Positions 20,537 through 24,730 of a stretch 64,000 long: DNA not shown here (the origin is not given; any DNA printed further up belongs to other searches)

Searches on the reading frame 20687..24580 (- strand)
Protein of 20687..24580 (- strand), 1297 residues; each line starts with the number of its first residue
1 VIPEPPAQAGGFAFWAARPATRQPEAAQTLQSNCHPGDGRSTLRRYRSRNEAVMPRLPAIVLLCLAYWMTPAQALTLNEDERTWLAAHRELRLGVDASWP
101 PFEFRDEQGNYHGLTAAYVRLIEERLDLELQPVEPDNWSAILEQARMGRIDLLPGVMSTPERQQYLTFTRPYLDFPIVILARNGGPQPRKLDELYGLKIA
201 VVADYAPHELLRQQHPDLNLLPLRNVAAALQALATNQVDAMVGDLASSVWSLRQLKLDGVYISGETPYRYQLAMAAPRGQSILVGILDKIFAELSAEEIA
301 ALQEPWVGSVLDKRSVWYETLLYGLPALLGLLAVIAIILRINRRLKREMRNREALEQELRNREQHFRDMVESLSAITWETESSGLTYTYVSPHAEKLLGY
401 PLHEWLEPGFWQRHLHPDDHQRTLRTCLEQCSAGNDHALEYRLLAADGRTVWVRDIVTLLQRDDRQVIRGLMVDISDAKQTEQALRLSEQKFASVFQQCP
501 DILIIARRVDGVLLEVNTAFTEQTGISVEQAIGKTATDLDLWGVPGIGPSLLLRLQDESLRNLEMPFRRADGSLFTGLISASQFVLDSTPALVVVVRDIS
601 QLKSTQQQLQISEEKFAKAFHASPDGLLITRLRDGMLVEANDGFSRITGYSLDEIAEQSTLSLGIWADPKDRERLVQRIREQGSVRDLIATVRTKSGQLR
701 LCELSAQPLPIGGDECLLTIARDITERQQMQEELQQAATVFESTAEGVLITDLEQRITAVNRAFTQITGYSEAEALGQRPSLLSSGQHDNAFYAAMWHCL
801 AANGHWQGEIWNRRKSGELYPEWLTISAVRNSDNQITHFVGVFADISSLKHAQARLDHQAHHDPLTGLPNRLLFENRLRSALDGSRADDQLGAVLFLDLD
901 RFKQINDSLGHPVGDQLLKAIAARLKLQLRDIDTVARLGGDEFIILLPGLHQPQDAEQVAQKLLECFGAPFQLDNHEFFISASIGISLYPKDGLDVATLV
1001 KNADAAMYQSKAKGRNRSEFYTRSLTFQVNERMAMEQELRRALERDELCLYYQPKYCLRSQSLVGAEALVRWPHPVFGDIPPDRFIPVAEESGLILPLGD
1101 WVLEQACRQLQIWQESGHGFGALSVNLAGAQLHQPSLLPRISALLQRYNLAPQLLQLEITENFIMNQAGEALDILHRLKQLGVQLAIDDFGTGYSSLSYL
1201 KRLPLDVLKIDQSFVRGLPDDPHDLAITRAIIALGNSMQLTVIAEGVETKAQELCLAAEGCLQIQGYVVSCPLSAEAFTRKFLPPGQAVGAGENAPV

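Call 61: search_protein_families(library=pfam, proteins=[window:20687-24580:-], max_evalue=0.0001)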
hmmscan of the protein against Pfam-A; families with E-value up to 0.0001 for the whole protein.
window:20687-24580:- (1297 aa): 8 families
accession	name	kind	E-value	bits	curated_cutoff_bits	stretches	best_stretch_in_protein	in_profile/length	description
PF00563.25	EAL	-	1.4e-73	247.6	31.3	1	1037-1271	2-235/236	EAL domain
PF00990.26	GGDEF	-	2e-51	174.4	23.8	1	860-1017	1-161/161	Diguanylate cyclase, GGDEF domain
PF13426.13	PAS_9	-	4.5e-43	146.2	27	2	746-847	2-102/103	PAS domain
PF00989.32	PAS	-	5.6e-38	129.9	22.6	2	739-846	5-113/113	PAS fold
PF08447.18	PAS_3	-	3.1e-31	107.9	25.6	2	388-469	2-84/89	PAS fold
PF13188.13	PAS_8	-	1.5e-26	91.8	21.8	2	738-777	4-40/65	PAS domain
PF08448.16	PAS_4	-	5.3e-24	85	23.1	2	741-849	1-108/110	PAS fold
PF00497.25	SBP_bac_3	-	1.7e-23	83.3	26.4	1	91-308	1-131/132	Bacterial extracellular solute-binding proteins, family 3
